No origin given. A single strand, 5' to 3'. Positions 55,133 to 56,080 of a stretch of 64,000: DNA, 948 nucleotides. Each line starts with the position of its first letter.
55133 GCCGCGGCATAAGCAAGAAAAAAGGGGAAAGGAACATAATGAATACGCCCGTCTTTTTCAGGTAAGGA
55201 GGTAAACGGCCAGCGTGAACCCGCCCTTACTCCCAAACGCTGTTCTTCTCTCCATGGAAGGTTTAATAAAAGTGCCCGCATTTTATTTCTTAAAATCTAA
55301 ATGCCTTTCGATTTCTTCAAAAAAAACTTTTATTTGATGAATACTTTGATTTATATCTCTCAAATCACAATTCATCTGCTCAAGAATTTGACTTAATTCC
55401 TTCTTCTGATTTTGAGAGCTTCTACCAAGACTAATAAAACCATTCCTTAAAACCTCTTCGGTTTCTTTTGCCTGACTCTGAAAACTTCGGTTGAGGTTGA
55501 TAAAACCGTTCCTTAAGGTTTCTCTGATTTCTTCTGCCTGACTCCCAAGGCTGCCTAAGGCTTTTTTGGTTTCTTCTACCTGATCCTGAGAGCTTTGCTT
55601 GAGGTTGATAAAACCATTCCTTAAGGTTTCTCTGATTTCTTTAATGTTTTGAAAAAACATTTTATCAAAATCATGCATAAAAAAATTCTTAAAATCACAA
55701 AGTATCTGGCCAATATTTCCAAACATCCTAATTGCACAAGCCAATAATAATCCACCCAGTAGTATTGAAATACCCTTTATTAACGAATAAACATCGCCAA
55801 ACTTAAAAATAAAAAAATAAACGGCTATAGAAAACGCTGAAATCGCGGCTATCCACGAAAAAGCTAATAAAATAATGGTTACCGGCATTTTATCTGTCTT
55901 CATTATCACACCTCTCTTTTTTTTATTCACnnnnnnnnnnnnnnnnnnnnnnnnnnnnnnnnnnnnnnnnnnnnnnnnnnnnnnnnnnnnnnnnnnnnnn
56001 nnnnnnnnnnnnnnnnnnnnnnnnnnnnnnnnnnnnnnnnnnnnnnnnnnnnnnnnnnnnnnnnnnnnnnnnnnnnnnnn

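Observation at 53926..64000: Second compact modification operon: AsnB + 2 B12-rSAM + 2 SPASM-rSAM + methyltransferase + GT2 + two paralogous tandem-repeat proteins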

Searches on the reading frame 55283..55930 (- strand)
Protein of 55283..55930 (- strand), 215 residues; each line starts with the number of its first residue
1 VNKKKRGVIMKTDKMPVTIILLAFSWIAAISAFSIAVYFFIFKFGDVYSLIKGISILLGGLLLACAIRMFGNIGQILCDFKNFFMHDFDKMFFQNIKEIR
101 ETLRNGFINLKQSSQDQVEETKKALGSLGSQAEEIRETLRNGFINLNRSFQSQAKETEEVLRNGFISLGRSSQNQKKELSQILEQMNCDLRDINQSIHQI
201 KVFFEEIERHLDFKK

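Call 5: search_protein_families(library=pfam, proteins=[window:55283-55930:-], max_evalue=0.01)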
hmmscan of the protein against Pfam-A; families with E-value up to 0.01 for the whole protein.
window:55283-55930:- (215 aa): 4 families
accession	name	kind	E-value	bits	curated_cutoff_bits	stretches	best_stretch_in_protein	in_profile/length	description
PF22944.1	DGKD_4H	-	0.00047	20.9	27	1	111-194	36-117/120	Diacylglycerol kinase delta, helical domain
PF21730.2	Vma22_CCDC115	-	0.00048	21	28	0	144-201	8-65/143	Vma22/CCDC115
PF01442.23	Apolipoprotein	-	0.0022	18.2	90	1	86-185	58-154/190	Apolipoprotein A1/A4/E domain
PF07464.16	ApoLp-III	-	0.0096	16.5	36.3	0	94-194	18-125/146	Apolipophorin-III precursor (apoLp-III)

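Call 6: search_protein_families(library=ncbifam, proteins=[window:55283-55930:-], max_evalue=0.01)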
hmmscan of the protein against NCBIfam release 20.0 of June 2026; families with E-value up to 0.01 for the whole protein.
window:55283-55930:- (215 aa): 3 families
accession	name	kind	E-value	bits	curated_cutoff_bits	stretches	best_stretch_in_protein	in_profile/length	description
TIGR04527.1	mycoplas_twoTM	subfamily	0.002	17.9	125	1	96-208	49-174/248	MG_279/MG_280 family protein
NF041457.1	reg_protDegQ_Bacil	equivalog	0.0032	17.6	80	0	175-200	5-30/46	degradation enzyme regulation protein DegQ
NF001645.0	PRK00420.1-2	equivalog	0.0092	16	162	0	65-128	30-89/106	hypothetical protein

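Call 15: find_homologous_proteins(query=window:55283-55930:-, max_evalue=0.01)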
Query window:55283-55930:- (215 aa): 1 proteins with E <= 0.01 among 700 candidates.
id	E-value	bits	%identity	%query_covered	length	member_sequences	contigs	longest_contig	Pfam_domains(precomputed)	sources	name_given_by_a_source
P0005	1.9e-127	441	100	96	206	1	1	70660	-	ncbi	ncbi:MAG: hypothetical protein ABIH08_03895 [Candidatus Omnitrophota bacterium]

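Call 18: find_encoding_contigs(protein=P0005, flank=10000, max_places=3)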
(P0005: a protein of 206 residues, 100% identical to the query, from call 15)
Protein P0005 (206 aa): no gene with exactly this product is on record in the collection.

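Call 27: search_protein_representatives(protein=window:55283-55930:-)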
Query: 215 residues. Proteins with E-value up to 0.001 (for the whole library): 138; up to 1e-10: 87; up to 1e-30: 5. The best 138 are listed.
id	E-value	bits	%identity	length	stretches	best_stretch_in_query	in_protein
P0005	6.0e-128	441.1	100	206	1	10-215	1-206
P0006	2.7e-39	151.8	60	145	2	10-111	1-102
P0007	1.3e-36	143.1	42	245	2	10-147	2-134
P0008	8.3e-35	137.2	41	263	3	10-211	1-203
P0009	1.0e-30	123.8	46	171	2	15-91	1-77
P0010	1.8e-30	123.0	53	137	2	10-107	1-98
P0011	3.4e-30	122.1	43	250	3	10-115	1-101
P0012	8.5e-30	120.8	43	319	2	15-129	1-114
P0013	9.8e-30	120.6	33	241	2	10-200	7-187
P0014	1.0e-28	117.3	41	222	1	11-215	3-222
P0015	3.9e-26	108.9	49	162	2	12-138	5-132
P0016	5.7e-25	105.1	35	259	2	13-206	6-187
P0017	8.9e-24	101.2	33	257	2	10-184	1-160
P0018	2.1e-23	100.0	55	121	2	10-84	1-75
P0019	2.1e-23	99.9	43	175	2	9-121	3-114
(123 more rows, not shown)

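Call 29: find_encoding_contigs(protein=P0014, flank=10000, max_places=3)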
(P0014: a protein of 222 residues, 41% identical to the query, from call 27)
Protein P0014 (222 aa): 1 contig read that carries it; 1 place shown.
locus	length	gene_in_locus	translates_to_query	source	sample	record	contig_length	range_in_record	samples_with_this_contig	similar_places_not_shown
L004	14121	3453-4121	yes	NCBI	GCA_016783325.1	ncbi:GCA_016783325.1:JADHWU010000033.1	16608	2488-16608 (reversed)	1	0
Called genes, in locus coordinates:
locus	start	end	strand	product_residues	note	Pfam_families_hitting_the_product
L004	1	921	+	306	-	PF04055:Radical_SAM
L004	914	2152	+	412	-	PF04055:Radical_SAM, PF13353:Fer4_12 (weak), PF13186:SPASM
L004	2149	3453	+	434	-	PF00535:Glycos_transf_2, PF10111:Glyco_tranf_2_2 (weak), PF13641:Glyco_tranf_2_3, PF13632:Glyco_trans_2_3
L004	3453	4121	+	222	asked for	PF04513:Baculo_PEP_C (faint), PF01442:Apolipoprotein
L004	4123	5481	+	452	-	PF02310:B12-binding, PF04055:Radical_SAM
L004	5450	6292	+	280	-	PF00535:Glycos_transf_2, PF10111:Glyco_tranf_2_2 (weak), PF13641:Glyco_tranf_2_3, PF13506:Glyco_transf_21, PF13632:Glyco_trans_2_3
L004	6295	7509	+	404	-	PF01075:Glyco_transf_9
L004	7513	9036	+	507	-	PF09852:DUF2079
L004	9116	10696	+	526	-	PF13231:PMT_2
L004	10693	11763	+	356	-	PF04055:Radical_SAM, PF13186:SPASM (weak)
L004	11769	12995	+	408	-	PF00155:Aminotran_1_2 (weak), PF01041:DegT_DnrJ_EryC1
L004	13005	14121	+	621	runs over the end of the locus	-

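Call 32: find_related_loci(query=A1, collection=genome_contigs, flank=10000)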
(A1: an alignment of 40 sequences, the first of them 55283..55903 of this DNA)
Query A1 (206 aa) in genome_contigs; peptide patterns used: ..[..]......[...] (x = any residue, [..] = any of these).
339 stretches matched a pattern; 14 encode a relative of the query (tblastn E <= 1e-3); 14 distinct loci.
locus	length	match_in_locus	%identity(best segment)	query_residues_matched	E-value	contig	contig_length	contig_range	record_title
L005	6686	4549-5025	44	1-206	7e-35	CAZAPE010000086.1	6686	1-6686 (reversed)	MAG TPA_asm: uncultured Planctomycetia bacterium isolate SRP256446_co1_212 genome assembly, contig: NODE_7507_length_668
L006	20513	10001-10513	38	1-206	8e-33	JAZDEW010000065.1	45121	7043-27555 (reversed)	MAG: Candidatus Omnitrophota bacterium isolate MEGAHIT-group-0.169 k141_2875636, whole genome shotgun sequence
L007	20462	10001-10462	36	3-206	2e-29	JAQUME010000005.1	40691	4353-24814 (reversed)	MAG: Candidatus Omnitrophota bacterium isolate STD1_147 NODE_1900_length_40691_cov_11.172838_Sandtown_D1, whole genome s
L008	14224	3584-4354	34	1-206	7e-28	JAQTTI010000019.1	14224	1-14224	MAG: Candidatus Omnitrophota bacterium isolate STB_37 NODE_10341_length_14224_cov_8.243669_Sandtown_B, whole genome shot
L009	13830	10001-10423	33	3-206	3e-27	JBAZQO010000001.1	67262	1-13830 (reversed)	MAG: Candidatus Omnitrophota bacterium isolate SO_2017_SWC_55 scaffold_431_c1_LP-4_2017, whole genome shotgun sequence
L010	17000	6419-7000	33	1-206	2e-27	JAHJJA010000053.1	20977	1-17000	MAG: Candidatus Omnitrophota bacterium isolate Modern_marine_rock_biofilm.mb.15 Modern_marine_rock.mb.15_k141_305647, wh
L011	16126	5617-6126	29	2-206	2e-23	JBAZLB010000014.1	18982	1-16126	MAG: Candidatus Omnitrophota bacterium isolate SO_2017_LW4_158 scaffold_5732_c1_LW137-91_2017, whole genome shotgun sequ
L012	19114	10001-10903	30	1-206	1e-14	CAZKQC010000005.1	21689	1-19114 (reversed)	MAG TPA_asm: uncultured Planctomycetales bacterium isolate SRP098346_co1_321 genome assembly, contig: NODE_2210_length_2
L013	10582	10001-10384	73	1-206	1e-11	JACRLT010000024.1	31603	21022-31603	MAG: Candidatus Omnitrophota bacterium isolate NC_groundwater_1888_Pr3_B-0.1um_46_13 SR2-18-B1_coassembly_175693, whole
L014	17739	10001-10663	45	4-206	6e-13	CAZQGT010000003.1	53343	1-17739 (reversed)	MAG TPA_asm: uncultured Planctomycetales bacterium isolate SRP178699_co1_559 genome assembly, contig: NODE_535_length_53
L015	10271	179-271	74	176-206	1e-10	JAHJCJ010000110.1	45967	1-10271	MAG: Candidatus Omnitrophota bacterium isolate Modern_marine.mb.300 Modern_marine.mb.300_k141_2385818, whole genome shot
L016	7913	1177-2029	71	4-206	5e-10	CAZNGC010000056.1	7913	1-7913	MAG TPA_asm: uncultured Planctomycetales bacterium isolate SRP167436_co1_192 genome assembly, contig: NODE_15466_length_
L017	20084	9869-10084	44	3-72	6e-11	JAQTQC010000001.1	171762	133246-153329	MAG: Candidatus Omnitrophota bacterium isolate STB_130 NODE_201_length_171762_cov_13.357311_Sandtown_B, whole genome sho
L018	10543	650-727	73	181-206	1e-7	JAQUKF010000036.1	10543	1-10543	MAG: Candidatus Omnitrophota bacterium isolate STD1_100 NODE_17929_length_10543_cov_7.794163_Sandtown_D1, whole genome s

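Call 46: predict_structure(alignment_id=A1)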
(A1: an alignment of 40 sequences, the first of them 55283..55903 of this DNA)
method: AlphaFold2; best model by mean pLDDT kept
length: 206 residues; sequences in the alignment: 40
mean_pLDDT: 92.6   pTM: 0.46
mean pLDDT of the five models: 92.6, 92.3, 92.2, 89.7, 88.1
residues with pLDDT >= 90: 183; 70-90: 18; 50-70: 4; < 50: 1
segments of 3 or more residues with pLDDT < 50: none
pLDDT, mean of each block of 10 residues (from residue 1): 85 95 96 93 96 96 94 94 95 96 95 93 94 96 96 95 91 91 91 87 64
secondary structure, 60 per line:
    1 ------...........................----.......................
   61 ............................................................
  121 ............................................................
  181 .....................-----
elements in order: H7-33 H38-201

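Call 50: fold_search(model_id=the predicted structure, library=pdb)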
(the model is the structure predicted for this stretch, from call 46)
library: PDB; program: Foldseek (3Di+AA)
matches with E <= 10: 71; with E <= 0.001: 0
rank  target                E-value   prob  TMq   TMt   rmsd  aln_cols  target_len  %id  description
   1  1urf_MODEL_1_A        8.8e-01  0.57  0.23  0.48   4.2        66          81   17  HR1b domain from PRK1 (released 2003-11-06)
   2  2ch7_A                1.1e+00  0.44  0.40  0.29  10.6       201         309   14  Crystal structure of the cytoplasmic domain of a bacterial chemoreceptor from Thermotoga maritima (released 2006-04-18)
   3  6grj_F                1.6e+00  0.23  0.21  0.15   5.0        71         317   11  Structure of the AhlB pore of the tripartite alpha-pore forming toxin, AHL, from Aeromonas hydrophila. (released 2019-07-03)
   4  6h2f_J                1.9e+00  0.16  0.20  0.14   5.4        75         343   11  Structure of the pre-pore AhlB of the tripartite alpha-pore forming toxin, AHL, from Aeromonas hydrophila. (released 2019-07-10)
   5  6h2f_B                2.2e+00  0.15  0.20  0.14   5.4        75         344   11  Structure of the pre-pore AhlB of the tripartite alpha-pore forming toxin, AHL, from Aeromonas hydrophila. (released 2019-07-10)
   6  7ar7_K                3.2e+00  0.09  0.15  0.30  17.5        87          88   14  Cryo-EM structure of Arabidopsis thaliana complex-I (open conformation) (released 2022-03-02)
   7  7w5z_X                3.4e+00  0.30  0.26  0.42   6.1        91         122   13  Cryo-EM structure of Tetrahymena thermophila mitochondrial complex IV, composite dimer model (released 2022-04-06)
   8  6grj_B                3.4e+00  0.11  0.20  0.14   5.5        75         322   11  Structure of the AhlB pore of the tripartite alpha-pore forming toxin, AHL, from Aeromonas hydrophila. (released 2019-07-03)
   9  8b6h_EQ               3.6e+00  0.33  0.28  0.44   5.7        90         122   11  Cryo-EM structure of cytochrome c oxidase dimer (complex IV) from respiratory supercomplex of Tetrahymena thermophila (released 2023-03-29)
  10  4nkg_D                3.6e+00  0.20  0.23  0.54   3.7        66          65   14  Crystal structure of SspH1 LRR domain in complex PKN1 HR1b domain (released 2013-12-11)
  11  8b6h_EG               3.6e+00  0.16  0.23  0.39   6.0        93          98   12  Cryo-EM structure of cytochrome c oxidase dimer (complex IV) from respiratory supercomplex of Tetrahymena thermophila (released 2023-03-29)
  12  2ch7_B                4.1e+00  0.13  0.32  0.23  11.9       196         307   14  Crystal structure of the cytoplasmic domain of a bacterial chemoreceptor from Thermotoga maritima (released 2006-04-18)
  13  6grj_E                4.1e+00  0.11  0.18  0.12   4.9        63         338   13  Structure of the AhlB pore of the tripartite alpha-pore forming toxin, AHL, from Aeromonas hydrophila. (released 2019-07-03)
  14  6h2f_D                4.1e+00  0.10  0.21  0.14   4.8        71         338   11  Structure of the pre-pore AhlB of the tripartite alpha-pore forming toxin, AHL, from Aeromonas hydrophila. (released 2019-07-10)
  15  5n9j_Z                4.1e+00  0.08  0.18  0.25   5.5        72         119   11  Core Mediator of transcriptional regulation (released 2017-05-17)
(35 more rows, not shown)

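Call 84: search_protein_families(library=pfam, alignment_id=A1, max_evalue=0.01)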
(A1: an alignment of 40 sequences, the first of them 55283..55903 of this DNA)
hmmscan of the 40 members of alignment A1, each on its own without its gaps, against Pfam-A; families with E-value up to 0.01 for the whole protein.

A. member 1, window:55283-55903:- (206 aa): 4 families
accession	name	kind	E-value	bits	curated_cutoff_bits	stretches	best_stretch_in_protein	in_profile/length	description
PF21730.2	Vma22_CCDC115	-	0.00036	21.4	28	0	141-192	14-65/143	Vma22/CCDC115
PF22944.1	DGKD_4H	-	0.00043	21.1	27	1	102-185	36-117/120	Diacylglycerol kinase delta, helical domain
PF01442.23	Apolipoprotein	-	0.0019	18.3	90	1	77-176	58-154/190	Apolipoprotein A1/A4/E domain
PF07464.16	ApoLp-III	-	0.0086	16.7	36.3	0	85-185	18-125/146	Apolipophorin-III precursor (apoLp-III)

B. families by the number of members that match (of 40 scanned): 83 families (the first 25 are shown)
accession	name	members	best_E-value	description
PF07889.17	DUF1664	14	1.8e-08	Protein of unknown function (DUF1664)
PF01442.23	Apolipoprotein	13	1.1e-11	Apolipoprotein A1/A4/E domain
PF04108.17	ATG17_like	8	3.4e-05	Autophagy protein ATG17-like domain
PF06103.16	DUF948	7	1.5e-06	Bacterial protein of unknown function (DUF948)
PF04513.17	Baculo_PEP_C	7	1.7e-06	Baculovirus polyhedron envelope protein, PEP, C terminus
PF06009.19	Laminin_II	5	1.1e-05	Laminin Domain II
PF02109.21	DAD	4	0.00052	DAD family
PF10224.14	DUF2205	3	1.1e-07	Short coiled-coil protein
PF06785.16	UPF0242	3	1.5e-05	Uncharacterised protein family (UPF0242) N-terminus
PF19191.5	HEF_HK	3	0.00039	HEF_HK domain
PF02601.20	Exonuc_VII_L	3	0.00039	Exonuclease VII, large subunit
PF05478.16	Prominin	3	0.00068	Prominin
PF07464.16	ApoLp-III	3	0.0012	Apolipophorin-III precursor (apoLp-III)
PF06160.17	EzrA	3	0.0031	Septation ring formation regulator, EzrA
PF08702.15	Fib_alpha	2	1.8e-05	Fibrinogen alpha/beta chain family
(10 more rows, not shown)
